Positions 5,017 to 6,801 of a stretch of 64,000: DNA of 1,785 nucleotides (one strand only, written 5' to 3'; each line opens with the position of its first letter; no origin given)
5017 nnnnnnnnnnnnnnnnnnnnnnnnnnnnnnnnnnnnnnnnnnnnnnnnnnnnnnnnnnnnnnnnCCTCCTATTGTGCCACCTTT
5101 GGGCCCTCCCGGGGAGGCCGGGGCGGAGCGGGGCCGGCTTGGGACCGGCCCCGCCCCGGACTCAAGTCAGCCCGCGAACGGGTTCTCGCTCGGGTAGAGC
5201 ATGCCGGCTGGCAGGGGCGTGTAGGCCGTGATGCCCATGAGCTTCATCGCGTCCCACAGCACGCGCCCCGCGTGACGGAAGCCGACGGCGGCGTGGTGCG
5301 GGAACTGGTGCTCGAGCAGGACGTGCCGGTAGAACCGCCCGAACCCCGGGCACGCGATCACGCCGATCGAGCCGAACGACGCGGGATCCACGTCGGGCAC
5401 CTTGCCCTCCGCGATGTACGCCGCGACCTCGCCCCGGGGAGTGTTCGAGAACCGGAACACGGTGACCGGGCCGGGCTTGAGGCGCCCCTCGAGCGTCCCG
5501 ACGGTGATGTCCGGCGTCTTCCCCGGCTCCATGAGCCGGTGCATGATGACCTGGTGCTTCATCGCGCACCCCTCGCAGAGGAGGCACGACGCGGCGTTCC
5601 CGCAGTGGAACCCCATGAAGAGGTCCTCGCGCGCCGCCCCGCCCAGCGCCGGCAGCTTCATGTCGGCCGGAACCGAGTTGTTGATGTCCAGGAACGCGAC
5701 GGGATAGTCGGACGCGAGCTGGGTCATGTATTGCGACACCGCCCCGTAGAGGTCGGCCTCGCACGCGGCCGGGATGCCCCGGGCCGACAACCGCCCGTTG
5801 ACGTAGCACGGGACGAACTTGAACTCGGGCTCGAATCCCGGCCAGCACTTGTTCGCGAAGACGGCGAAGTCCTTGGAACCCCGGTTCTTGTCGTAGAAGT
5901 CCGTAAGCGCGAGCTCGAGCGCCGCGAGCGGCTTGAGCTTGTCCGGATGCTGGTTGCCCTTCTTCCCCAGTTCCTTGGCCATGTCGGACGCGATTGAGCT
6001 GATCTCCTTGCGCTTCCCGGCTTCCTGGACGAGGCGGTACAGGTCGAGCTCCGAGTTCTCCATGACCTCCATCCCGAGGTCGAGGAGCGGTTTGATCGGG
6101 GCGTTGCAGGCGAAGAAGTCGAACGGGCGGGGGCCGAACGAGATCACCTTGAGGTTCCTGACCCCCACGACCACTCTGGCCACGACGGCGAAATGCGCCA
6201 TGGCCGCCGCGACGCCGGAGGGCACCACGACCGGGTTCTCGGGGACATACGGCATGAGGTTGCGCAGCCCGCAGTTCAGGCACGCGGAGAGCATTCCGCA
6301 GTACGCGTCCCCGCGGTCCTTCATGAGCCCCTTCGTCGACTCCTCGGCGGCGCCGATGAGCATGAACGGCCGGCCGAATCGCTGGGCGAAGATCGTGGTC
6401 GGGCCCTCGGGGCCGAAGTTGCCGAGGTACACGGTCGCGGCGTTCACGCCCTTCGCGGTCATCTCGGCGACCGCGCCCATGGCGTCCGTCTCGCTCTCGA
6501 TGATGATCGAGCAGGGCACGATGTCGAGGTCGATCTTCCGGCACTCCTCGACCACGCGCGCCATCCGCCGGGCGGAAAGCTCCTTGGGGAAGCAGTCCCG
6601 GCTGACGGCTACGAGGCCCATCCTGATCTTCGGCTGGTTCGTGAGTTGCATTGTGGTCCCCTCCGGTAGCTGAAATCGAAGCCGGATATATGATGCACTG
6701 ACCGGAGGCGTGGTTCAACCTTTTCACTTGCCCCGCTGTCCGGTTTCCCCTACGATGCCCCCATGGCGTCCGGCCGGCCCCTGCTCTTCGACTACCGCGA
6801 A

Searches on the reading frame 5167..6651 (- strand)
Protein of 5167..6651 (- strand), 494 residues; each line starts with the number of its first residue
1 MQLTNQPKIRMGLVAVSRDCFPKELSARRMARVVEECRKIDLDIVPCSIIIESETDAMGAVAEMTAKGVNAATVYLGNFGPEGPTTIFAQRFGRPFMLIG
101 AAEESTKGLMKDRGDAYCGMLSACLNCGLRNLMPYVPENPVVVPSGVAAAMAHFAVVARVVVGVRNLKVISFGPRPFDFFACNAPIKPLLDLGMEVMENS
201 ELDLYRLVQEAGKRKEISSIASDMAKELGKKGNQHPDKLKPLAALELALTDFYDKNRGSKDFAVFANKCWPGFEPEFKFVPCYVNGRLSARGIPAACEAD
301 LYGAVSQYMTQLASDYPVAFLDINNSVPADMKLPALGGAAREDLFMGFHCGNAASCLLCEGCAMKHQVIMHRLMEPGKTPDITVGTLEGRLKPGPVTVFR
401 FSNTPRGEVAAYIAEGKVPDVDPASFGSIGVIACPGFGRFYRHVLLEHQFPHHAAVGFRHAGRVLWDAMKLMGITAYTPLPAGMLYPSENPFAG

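Call 61: search_protein_families(library=pfam, proteins=[window:5167-6651:-], max_evalue=0.0001)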
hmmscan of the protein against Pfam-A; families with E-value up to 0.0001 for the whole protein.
window:5167-6651:- (494 aa): 1 family
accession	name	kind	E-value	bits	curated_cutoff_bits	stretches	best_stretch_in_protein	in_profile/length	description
PF02952.23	Fucose_iso_C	-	4.4e-20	72.2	29.3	1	348-475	2-138/143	L-fucose isomerase, C-terminal domain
